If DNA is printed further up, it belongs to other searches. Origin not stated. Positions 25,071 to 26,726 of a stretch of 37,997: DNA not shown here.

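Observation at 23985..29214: Kinase-less membrane FHA-FHA-PHP gene cluster divergent from the flagellar switch operon (best candidate here for an undescribed module)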

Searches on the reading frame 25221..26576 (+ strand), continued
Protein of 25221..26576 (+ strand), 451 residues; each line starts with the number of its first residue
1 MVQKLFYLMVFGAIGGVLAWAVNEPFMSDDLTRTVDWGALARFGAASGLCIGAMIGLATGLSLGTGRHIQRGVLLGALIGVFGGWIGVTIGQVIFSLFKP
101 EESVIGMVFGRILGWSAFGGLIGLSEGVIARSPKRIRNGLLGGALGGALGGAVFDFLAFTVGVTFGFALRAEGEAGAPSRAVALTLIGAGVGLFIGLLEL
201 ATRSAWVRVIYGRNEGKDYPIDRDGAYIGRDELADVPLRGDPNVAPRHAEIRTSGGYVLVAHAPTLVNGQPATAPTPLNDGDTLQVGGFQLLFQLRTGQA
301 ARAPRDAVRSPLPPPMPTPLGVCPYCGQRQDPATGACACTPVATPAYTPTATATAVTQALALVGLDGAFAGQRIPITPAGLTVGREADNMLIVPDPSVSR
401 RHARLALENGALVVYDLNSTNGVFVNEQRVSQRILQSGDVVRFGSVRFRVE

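Call 18: find_encoding_contigs(protein=P0099, flank=10000, max_places=2)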
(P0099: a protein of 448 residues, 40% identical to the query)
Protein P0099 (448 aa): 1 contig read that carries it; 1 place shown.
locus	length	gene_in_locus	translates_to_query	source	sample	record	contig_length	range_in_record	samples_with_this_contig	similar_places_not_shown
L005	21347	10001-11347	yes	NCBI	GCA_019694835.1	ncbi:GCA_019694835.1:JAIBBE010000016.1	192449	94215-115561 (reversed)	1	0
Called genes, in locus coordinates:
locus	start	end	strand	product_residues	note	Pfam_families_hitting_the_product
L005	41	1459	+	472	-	PF03951:Gln-synt_N, PF00120:Gln-synt_C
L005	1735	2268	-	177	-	-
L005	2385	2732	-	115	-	-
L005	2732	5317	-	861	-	PF18951:DUF5695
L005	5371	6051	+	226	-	PF00590:TP_methylase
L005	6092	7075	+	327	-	PF02563:Poly_export, PF10531:SLBB (weak), PF22461:SLBB_2 (weak), PF10531:SLBB (weak), PF22461:SLBB_2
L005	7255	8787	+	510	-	PF03853:YjeF_N, PF01256:Carb_kinase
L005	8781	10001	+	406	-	PF16697:Yop-YscD_cpl, PF00498:FHA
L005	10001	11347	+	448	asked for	PF16697:Yop-YscD_cpl (weak), PF00498:FHA, PF16697:Yop-YscD_cpl (weak), PF00498:FHA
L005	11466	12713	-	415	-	-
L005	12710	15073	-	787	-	PF02190:LON_substr_bdg, PF00004:AAA, PF07728:AAA_5, PF22667:Lon_lid, PF05362:Lon_C, PF13541:ChlI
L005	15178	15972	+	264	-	PF05116:S6PP (faint), PF08282:Hydrolase_3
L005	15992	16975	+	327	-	PF19077:Big_13 (faint), PF07495:Y_Y_Y (faint)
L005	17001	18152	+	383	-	-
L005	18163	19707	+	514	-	PF00656:Peptidase_C14 (weak)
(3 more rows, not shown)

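Call 19: find_encoding_contigs(protein=P0115, flank=10000, max_places=2)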
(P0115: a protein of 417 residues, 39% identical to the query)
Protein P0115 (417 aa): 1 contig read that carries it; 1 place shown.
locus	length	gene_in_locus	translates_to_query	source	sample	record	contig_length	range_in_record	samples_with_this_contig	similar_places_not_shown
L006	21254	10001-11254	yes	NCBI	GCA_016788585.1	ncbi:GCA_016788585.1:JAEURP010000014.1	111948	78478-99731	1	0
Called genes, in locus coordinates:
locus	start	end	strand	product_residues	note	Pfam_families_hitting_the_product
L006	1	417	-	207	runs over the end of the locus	PF03167:UDG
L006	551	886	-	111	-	-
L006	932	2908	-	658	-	PF12838:Fer4_7 (faint), PF13534:Fer4_17 (weak), PF14697:Fer4_21 (faint), PF13183:Fer4_8, PF13187:Fer4_9, PF13237:Fer4_10, PF13484:Fer4_16 (weak), PF02754:CCG, +2 more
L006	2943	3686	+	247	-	PF02405:MlaE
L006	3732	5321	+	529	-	-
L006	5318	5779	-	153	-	-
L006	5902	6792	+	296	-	PF12773:DZR (weak), PF13240:Zn_Ribbon_1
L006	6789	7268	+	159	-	PF10263:SprT-like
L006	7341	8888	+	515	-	PF03853:YjeF_N, PF01256:Carb_kinase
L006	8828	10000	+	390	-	PF16697:Yop-YscD_cpl, PF00498:FHA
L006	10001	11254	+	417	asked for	PF16697:Yop-YscD_cpl, PF00498:FHA, PF16697:Yop-YscD_cpl, PF00498:FHA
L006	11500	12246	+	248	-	PF07884:VKOR (weak)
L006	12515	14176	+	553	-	-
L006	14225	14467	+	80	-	-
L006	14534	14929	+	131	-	-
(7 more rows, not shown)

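Call 21: find_related_loci(query=A1, collection=genome_contigs, flank=10000)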
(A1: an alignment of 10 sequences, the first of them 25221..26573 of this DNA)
Query A1 (451 aa) in genome_contigs; peptide patterns used: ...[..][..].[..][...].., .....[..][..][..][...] (x = any residue, [..] = any of these).
299 stretches matched a pattern; 210 encode a relative of the query (tblastn E <= 1e-3); the best 80 are kept; 80 distinct loci.
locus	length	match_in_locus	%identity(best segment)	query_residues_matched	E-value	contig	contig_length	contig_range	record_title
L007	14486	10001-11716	79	1-451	0e+0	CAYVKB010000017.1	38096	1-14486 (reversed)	MAG TPA_asm: uncultured Fimbriimonadales bacterium isolate binchicken_co40_70 genome assembly, contig: NODE_791_length_3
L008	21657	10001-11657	75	1-451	0e+0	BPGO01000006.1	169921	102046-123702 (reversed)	MAG: Fimbriimonadales bacterium KatS3mg016 DNA, contig_4033, whole genome shotgun sequence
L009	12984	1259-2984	74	1-451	0e+0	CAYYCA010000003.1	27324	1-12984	MAG TPA_asm: uncultured Fimbriimonadales bacterium isolate binchicken_co170_10 genome assembly, contig: NODE_497_length_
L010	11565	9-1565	75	1-451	0e+0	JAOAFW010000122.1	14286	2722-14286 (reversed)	MAG: Fimbriimonadales bacterium isolate SKW30 k141_1731956, whole genome shotgun sequence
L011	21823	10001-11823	74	1-451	0e+0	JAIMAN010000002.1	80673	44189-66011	MAG: Armatimonadota bacterium isolate HOT.MAX.079 NODE_279_length_80673_cov_10.543116, whole genome shotgun sequence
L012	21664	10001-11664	74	1-451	0e+0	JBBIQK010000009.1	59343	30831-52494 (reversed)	MAG: Armatimonadota bacterium isolate CYS170214_bin_324 NODE_363_length_59343_cov_119.459, whole genome shotgun sequence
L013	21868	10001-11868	75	1-451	0e+0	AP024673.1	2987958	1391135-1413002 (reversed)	MAG: Fimbriimonadales bacterium KatS3mg018 DNA, complete genome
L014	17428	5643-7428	76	1-451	0e+0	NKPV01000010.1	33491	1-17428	MAG: Armatimonadetes bacterium JP3_11 k99_31264, whole genome shotgun sequence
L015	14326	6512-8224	96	1-451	0e+0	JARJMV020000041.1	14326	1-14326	MAG: bacterium isolate MAG_7 k141_42487, whole genome shotgun sequence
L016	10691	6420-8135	74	1-451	0e+0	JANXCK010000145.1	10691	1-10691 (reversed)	MAG: Fimbriimonadales bacterium isolate SKYB70 k141_299327, whole genome shotgun sequence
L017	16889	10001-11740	68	1-451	0e+0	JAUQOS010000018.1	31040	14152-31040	MAG: Armatimonadota bacterium isolate BF2.bins.106.201808 NODE_792_length_31040_cov_55.981691, whole genome shotgun sequ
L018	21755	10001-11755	65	1-451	4e-178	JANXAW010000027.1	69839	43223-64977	MAG: Fimbriimonadales bacterium isolate SKYB14 k141_132338, whole genome shotgun sequence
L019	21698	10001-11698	65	1-451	1e-177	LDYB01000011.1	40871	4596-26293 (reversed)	MAG: Armatimonadetes bacterium DC 2616664670, whole genome shotgun sequence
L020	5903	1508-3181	66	1-451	1e-161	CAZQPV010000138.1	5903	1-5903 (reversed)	MAG TPA_asm: uncultured Fimbriimonadales bacterium isolate binchicken_co30_141 genome assembly, contig: NODE_7345_length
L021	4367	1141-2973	65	1-451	1e-161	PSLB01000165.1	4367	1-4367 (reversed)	MAG: Armatimonadota bacterium isolate ERB_34_2 NODE_3964_length_4367_cov_3.137232, whole genome shotgun sequence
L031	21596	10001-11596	41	1-451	7e-79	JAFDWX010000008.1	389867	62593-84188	MAG: Armatimonadota bacterium isolate SZAS-8 ARMAT-KAN-5__8__length-389867, whole genome shotgun sequence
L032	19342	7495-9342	43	22-451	6e-78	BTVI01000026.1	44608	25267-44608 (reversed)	MAG: Fimbriimonadales bacterium AMX-MBFR-61 DNA, sequence26, whole genome shotgun sequence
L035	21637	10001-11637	39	1-451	6e-79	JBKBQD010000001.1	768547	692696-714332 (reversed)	MAG: Fimbriimonadaceae bacterium isolate 21I_069.bin.6 NODE_1_length_768547_cov_7.863737, whole genome shotgun sequence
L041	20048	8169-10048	33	4-451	1e-70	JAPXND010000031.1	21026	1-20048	MAG: Armatimonadota bacterium isolate binned_ad_5.80 NODE_2462_length_21026_cov_1.419494, whole genome shotgun sequence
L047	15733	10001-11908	39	39-451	5e-69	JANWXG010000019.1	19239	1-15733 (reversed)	MAG: bacterium isolate SKYG40 NODE_19_length_19239_cov_8.653898, whole genome shotgun sequence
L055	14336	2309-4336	36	23-451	2e-66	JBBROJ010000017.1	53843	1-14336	MAG: Chthonomonadales bacterium isolate La1_metabat2.270 LA1C_B2.270_k141_3047398L_53843_cov_16.0985, whole genome shotg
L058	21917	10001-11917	36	10-451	6e-66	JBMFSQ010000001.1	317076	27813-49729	MAG: Chthonomonadales bacterium isolate KM4345-29 NODE_1_length_317076_cov_9.254926, whole genome shotgun sequence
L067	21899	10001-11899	38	48-451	2e-62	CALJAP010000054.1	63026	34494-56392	MAG: uncultured bacterium isolate S1_Bin_METABAT__209_1 genome assembly, contig: c_000000377109, whole genome shotgun se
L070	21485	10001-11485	32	2-451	1e-61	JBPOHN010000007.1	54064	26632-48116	MAG: Armatimonadota bacterium isolate MAG_188 c_000000311664, whole genome shotgun sequence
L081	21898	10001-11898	37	48-451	2e-59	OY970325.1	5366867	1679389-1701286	MAG: uncultured Armatimonadetes bacterium isolate MFD05942.bin.1.84 genome assembly, chromosome: 1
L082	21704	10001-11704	36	4-451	2e-59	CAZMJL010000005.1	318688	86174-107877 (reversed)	MAG TPA_asm: uncultured Fimbriimonas sp. isolate binchicken_co214_142 genome assembly, contig: NODE_8_length_318688_cov_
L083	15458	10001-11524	39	4-451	7e-59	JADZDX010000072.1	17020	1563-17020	MAG: Fimbriimonadaceae bacterium isolate SJ800 c_000000925331, whole genome shotgun sequence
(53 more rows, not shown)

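Call 27: search_protein_families(library=pfam, proteins=[L041:5360-5728:+, L041:5725-7302:+, L041:7323-8606:+, L041:8615-10054:+, L041:10085-11410:+, L041:11427-12335:+, L041:12322-13224:+, L041:13271-14887:+, L081:11855-12676:+, L041:4298-5224:-], max_evalue=0.001)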
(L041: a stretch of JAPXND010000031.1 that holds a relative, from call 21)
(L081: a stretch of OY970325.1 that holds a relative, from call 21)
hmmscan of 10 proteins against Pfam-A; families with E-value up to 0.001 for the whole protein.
L041:5360-5728:+ (122 aa): 2 families
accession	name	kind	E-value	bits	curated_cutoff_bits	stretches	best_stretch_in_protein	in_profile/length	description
PF01648.25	ACPS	-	1.3e-15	57.9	25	1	4-113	1-111/111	4'-phosphopantetheinyl transferase superfamily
PF17837.6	4PPT_N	-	0.0003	21.2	27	0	48-113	18-67/68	4'-phosphopantetheinyl transferase N-terminal domain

L041:5725-7302:+ (525 aa): 3 families
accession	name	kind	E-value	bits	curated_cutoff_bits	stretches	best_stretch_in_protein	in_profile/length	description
PF01256.23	Carb_kinase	-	1.1e-56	192.5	27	1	263-516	2-241/242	NAD(P)H-hydrate dehydratase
PF03853.21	YjeF_N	-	4.1e-50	170.5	24.9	1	40-205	4-169/169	YjeF-related protein N-terminus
PF02110.20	HK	-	0.00014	21.8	27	1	325-512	38-238/247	Hydroxyethylthiazole kinase family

L041:7323-8606:+ (427 aa): 2 families
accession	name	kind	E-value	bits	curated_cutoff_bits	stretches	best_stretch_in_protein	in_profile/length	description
PF00498.31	FHA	-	3.5e-18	66.2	20.7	1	355-419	1-67/67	FHA domain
PF16697.10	Yop-YscD_cpl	-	1.3e-13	51.4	33.2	1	341-426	5-91/94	Inner membrane component of T3SS, cytoplasmic domain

L041:8615-10054:+ (479 aa): 2 families
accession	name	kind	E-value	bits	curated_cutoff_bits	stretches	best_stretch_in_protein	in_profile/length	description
PF00498.31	FHA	-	2e-29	102.2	20.7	2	408-471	2-67/67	FHA domain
PF16697.10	Yop-YscD_cpl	-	1.3e-25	89.9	33.2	2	227-318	1-92/94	Inner membrane component of T3SS, cytoplasmic domain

L041:10085-11410:+ (441 aa): 3 families
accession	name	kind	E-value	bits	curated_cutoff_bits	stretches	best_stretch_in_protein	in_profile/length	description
PF00092.34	VWA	-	5e-24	85.9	23.8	1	74-243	1-173/174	von Willebrand factor type A domain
PF13768.12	VWA_3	-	3e-14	53.8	27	1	74-230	2-154/155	von Willebrand factor type A domain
PF13519.12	VWA_2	-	5.9e-12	46.6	27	1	76-179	2-107/107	von Willebrand factor type A domain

L041:11427-12335:+ (302 aa): 2 families
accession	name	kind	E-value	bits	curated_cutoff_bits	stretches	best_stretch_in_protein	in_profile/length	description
PF00498.31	FHA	-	1.1e-42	144.7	20.7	2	216-282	2-67/67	FHA domain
PF16697.10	Yop-YscD_cpl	-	1.6e-22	80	33.2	2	81-159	10-90/94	Inner membrane component of T3SS, cytoplasmic domain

L041:12322-13224:+ (300 aa): 2 families
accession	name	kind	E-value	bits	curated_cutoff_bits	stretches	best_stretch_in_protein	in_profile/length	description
PF13672.11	PP2C_2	-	5.5e-15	55.9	24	1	73-247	23-185/209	Protein phosphatase 2C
PF00481.26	PP2C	-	1.5e-14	54.8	20.3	1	50-180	10-141/255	Protein phosphatase 2C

L041:13271-14887:+ (538 aa): 16 families
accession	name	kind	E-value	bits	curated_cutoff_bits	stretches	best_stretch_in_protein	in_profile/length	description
PF00069.31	Pkinase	-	8.1e-53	179.9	31.7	1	16-259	6-255/263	Protein kinase domain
PF07714.23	PK_Tyr_Ser-Thr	-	2.2e-37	129.2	23.1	1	34-257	29-250/258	Protein tyrosine and serine/threonine kinase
PF07719.23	TPR_2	-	4.6e-17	61.1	27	1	445-473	1-29/34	Tetratricopeptide repeat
PF00515.34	TPR_1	-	8e-17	60.7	27.8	1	445-473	1-29/34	Tetratricopeptide repeat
PF13414.12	TPR_11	-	1.6e-14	53.8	26.8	1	418-456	1-39/42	TPR repeat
PF13181.12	TPR_8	-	6.7e-13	48.1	25.7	0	446-470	2-26/34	Tetratricopeptide repeat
PF13432.12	TPR_16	-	2.3e-12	47.5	32.7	1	432-471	18-56/65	Tetratricopeptide repeat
PF13428.12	TPR_14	-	1.8e-09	37.8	23.5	0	413-452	3-42/44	Tetratricopeptide repeat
PF14559.12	TPR_19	-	9.9e-09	35.8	25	1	431-482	11-62/68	Tetratricopeptide repeat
PF13431.12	TPR_17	-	1.7e-08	34.5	24.4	1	433-466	1-34/34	Tetratricopeptide repeat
PF13424.12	TPR_12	-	1.7e-07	31.7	30.1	1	446-519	4-75/77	Tetratricopeptide repeat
PF13174.12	TPR_6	-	7.6e-07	29.8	26.3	0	446-473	1-28/33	Tetratricopeptide repeat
PF13374.12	TPR_10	-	7.1e-06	26.3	27.5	0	447-473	4-30/42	Tetratricopeptide repeat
PF01636.29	APH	-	1.1e-05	25.8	23.2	0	48-104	32-86/239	Phosphotransferase enzyme family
PF13176.12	TPR_7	-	1.4e-05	25.2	27.9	0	447-466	1-20/36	Tetratricopeptide repeat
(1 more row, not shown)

L081:11855-12676:+ (273 aa): 8 families
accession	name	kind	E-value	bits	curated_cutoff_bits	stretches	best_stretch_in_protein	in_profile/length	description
PF08241.18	Methyltransf_11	-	2.6e-23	82.9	21.2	1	59-152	1-94/95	Methyltransferase domain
PF13649.12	Methyltransf_25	-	1e-21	77.9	27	1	59-149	2-97/97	Methyltransferase domain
PF01209.24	Ubie_methyltran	-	1.8e-19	70.5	20.1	1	21-159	13-157/233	ubiE/COQ5 methyltransferase family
PF08242.18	Methyltransf_12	-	1.6e-16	61.3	30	1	59-151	1-98/98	Methyltransferase domain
PF13847.12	Methyltransf_31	-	1.3e-14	54.6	27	1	54-157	3-113/145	Methyltransferase domain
PF13489.12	Methyltransf_23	-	2.3e-13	50.7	27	1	51-162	19-125/164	Methyltransferase domain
PF02353.26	CMAS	-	2.7e-10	40.5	27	1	44-230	52-243/273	Mycolic acid cyclopropane synthetase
PF01728.25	FtsJ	-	7.1e-06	26.5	24.1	1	47-116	13-82/181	FtsJ-like methyltransferase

L041:4298-5224:- (308 aa): 9 families
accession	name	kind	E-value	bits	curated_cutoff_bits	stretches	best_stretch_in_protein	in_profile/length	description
PF07992.20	Pyr_redox_2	-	6.8e-57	193.5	26.1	1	4-291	1-291/291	Pyridine nucleotide-disulphide oxidoreductase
PF13738.12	Pyr_redox_3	-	1.4e-28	100.4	30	2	75-274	96-305/305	Pyridine nucleotide-disulphide oxidoreductase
PF00070.33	Pyr_redox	-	2.8e-14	53.8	22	1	146-208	2-69/82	Pyridine nucleotide-disulphide oxidoreductase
PF00890.30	FAD_binding_2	-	5.8e-10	39.4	20.4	1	5-44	1-41/414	FAD binding domain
PF12831.13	FAD_oxidored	-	8.3e-07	29.1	27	1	5-41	1-38/416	FAD dependent oxidoreductase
PF01266.30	DAO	-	9e-07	29.2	27.9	0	5-39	1-37/353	FAD dependent oxidoreductase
PF03486.20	HI0933_like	-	9.7e-07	28.9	50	0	5-35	2-32/244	HI0933-like protein Rossmann domain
PF01946.23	Thi4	-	6.6e-05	22.7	26.2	0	4-39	18-55/235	Thi4 family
PF01134.28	GIDA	-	0.00016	21.3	22.1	0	5-34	1-30/391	Glucose inhibited division protein A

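Call 29: search_protein_families(library=pfam, proteins=[L055:12236-13360:+, L058:15428-16120:+, L070:20644-21468:-, L082:13395-14426:+, L047:11946-13004:-, L031:2993-3829:-, L067:6769-7533:+, L083:6141-7022:+, L035:6967-7476:+, L012:6652-9003:+], max_evalue=0.001)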
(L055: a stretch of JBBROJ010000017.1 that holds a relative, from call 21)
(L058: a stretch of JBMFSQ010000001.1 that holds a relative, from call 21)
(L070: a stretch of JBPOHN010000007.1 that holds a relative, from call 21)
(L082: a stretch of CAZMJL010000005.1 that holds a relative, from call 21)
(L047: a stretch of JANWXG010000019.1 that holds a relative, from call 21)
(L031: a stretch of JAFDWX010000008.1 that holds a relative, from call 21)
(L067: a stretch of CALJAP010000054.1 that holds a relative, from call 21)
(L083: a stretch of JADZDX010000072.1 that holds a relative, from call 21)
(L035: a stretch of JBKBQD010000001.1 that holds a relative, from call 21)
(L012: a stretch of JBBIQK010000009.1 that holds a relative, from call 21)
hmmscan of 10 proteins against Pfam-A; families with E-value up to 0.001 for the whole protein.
L055:12236-13360:+ (374 aa): 0 families

L058:15428-16120:+ (230 aa): 1 family
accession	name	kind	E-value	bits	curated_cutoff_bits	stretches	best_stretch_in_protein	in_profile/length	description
PF01885.22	PTS_2-RNA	-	6.7e-26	91.8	26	1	20-185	3-176/177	RNA 2'-phosphotransferase, Tpt1 / KptA family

L070:20644-21468:- (274 aa): 1 family
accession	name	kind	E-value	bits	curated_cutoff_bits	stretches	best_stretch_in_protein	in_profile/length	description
PF07963.17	N_methyl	-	2.8e-05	23.9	21.2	1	11-37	1-27/27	Prokaryotic N-terminal methylation motif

L082:13395-14426:+ (343 aa): 4 families
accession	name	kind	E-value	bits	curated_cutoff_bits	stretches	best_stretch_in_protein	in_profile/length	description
PF13377.12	Peripla_BP_3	-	1.1e-32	113.9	26.5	1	175-334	1-167/167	Periplasmic binding protein-like domain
PF00356.27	LacI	-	1.1e-12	47.9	27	1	4-52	1-46/46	Bacterial regulatory proteins, lacI family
PF00532.27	Peripla_BP_1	-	6e-08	32.9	22.2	1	82-319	15-270/281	Periplasmic binding proteins and sugar binding domain of LacI family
PF13407.12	Peripla_BP_4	-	0.00064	19.8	35.1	0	135-314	69-256/258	Periplasmic binding protein domain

L047:11946-13004:- (352 aa): 5 families
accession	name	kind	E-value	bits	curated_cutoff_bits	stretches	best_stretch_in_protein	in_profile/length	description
PF01408.29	GFO_IDH_MocA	-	2e-27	96.7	24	1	28-144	1-119/120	Oxidoreductase family, NAD-binding Rossmann fold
PF22725.1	GFO_IDH_MocA_C3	-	2.6e-24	86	27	1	154-271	2-123/124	GFO/IDH/MocA C-terminal domain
PF02894.22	GFO_IDH_MocA_C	-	3.5e-23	83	22.9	1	160-351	4-218/218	Oxidoreductase family, C-terminal alpha/beta domain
PF02826.25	2-Hacid_dh_C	-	3.9e-06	26.8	25.1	1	24-95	33-99/178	D-isomer specific 2-hydroxyacid dehydrogenase, NAD binding domain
PF03807.23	F420_oxidored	-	8e-05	23.6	21.6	1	30-96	2-68/94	NADP oxidoreductase coenzyme F420-dependent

L031:2993-3829:- (278 aa): 3 families
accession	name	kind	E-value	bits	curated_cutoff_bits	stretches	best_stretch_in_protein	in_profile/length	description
PF13561.12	adh_short_C2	-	1.5e-46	159.3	27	1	33-275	2-236/236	Enoyl-(Acyl carrier protein) reductase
PF00106.31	adh_short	-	2e-36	125.7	26.6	1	28-214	1-190/195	short chain dehydrogenase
PF08659.16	KR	-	9.1e-05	22.9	22.6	1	31-129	4-109/180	KR domain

L067:6769-7533:+ (254 aa): 2 families
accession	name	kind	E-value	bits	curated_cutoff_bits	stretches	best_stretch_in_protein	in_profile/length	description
PF02348.25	CTP_transf_3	-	1.6e-55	188.7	22.6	1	14-223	1-217/217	Cytidylyltransferase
PF12804.13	NTP_transf_3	-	6.6e-11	43.1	27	1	28-149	15-132/160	MobA-like NTP transferase domain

L083:6141-7022:+ (293 aa): 3 families
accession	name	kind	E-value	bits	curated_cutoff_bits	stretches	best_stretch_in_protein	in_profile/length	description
PF13240.11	Zn_Ribbon_1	-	9.9e-08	32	25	1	3-25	1-23/23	zinc-ribbon domain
PF12773.13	DZR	-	8.2e-06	26.3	27.3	1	4-26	1-23/45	Double zinc ribbon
PF24463.1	DUF7577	-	8.2e-05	22.6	28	1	2-25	3-26/27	Domain of unknown function (DUF7577)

L035:6967-7476:+ (169 aa): 1 family
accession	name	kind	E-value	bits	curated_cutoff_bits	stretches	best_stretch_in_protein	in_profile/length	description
PF10263.15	SprT-like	-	2.4e-11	43.9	25.6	1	29-104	20-100/108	SprT-like family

L012:6652-9003:+ (783 aa): 1 family
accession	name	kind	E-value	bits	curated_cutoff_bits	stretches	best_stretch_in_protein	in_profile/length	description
PF07676.18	PD40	-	7.2e-05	23.1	20.9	0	158-176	10-28/38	WD40-like Beta Propeller Repeat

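Call 38: find_homologous_proteins(query=L032:9366-10751:+, max_evalue=1e-10)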
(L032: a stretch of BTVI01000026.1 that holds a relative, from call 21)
Query L032:9366-10751:+ (462 aa): 1340 proteins with E <= 1e-10 among 8000 candidates; the best 120 are listed.
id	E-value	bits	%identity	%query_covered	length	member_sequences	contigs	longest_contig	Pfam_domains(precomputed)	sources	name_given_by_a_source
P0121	0.0e+0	1014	100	100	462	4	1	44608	PF13768.13,PF00092.35,PF13519.13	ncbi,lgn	ncbi:MAG: hypothetical protein AMXMBFR61_18520 [Fimbriimonadales bacterium]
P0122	3.2e-226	770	75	98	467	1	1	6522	PF13768.13,PF00092.35,PF13519.13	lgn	-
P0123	1.3e-217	741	72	98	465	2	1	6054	PF13768.13,PF00092.35,PF13519.13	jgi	-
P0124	8.0e-217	739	73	100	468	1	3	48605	PF13768.13,PF00092.35,PF13519.13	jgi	jgi:Ca-activated chloride channel family protein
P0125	8.4e-181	620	64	98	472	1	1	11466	PF13768.13,PF00092.35,PF13519.13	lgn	-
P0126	2.2e-176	605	62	98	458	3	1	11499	PF13768.13,PF00092.35,PF13519.13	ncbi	-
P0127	2.3e-172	592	60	98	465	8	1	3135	PF13768.13,PF00092.35,PF13519.13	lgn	-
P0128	9.4e-170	584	61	96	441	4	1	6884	PF13768.13,PF00092.35,PF13519.13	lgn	-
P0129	5.9e-169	581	59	96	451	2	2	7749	PF13768.13,PF00092.35,PF13519.13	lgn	-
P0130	2.7e-168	579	59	98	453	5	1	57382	PF13768.13,PF00092.35,PF13519.13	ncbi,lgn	-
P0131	1.3e-167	576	60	96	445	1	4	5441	PF13768.13,PF00092.35,PF13519.13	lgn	-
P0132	3.0e-167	575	61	93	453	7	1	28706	PF13768.13,PF00092.35,PF13519.13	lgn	-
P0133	5.2e-167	575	60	94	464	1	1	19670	PF13768.13,PF00092.35,PF13519.13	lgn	-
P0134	9.5e-167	574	57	98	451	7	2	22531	PF13768.13,PF00092.35,PF13519.13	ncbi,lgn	ncbi:MAG: VWA domain-containing protein [Armatimonadota bacterium]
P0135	2.5e-166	572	60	96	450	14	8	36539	PF13768.13,PF00092.35,PF13519.13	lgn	-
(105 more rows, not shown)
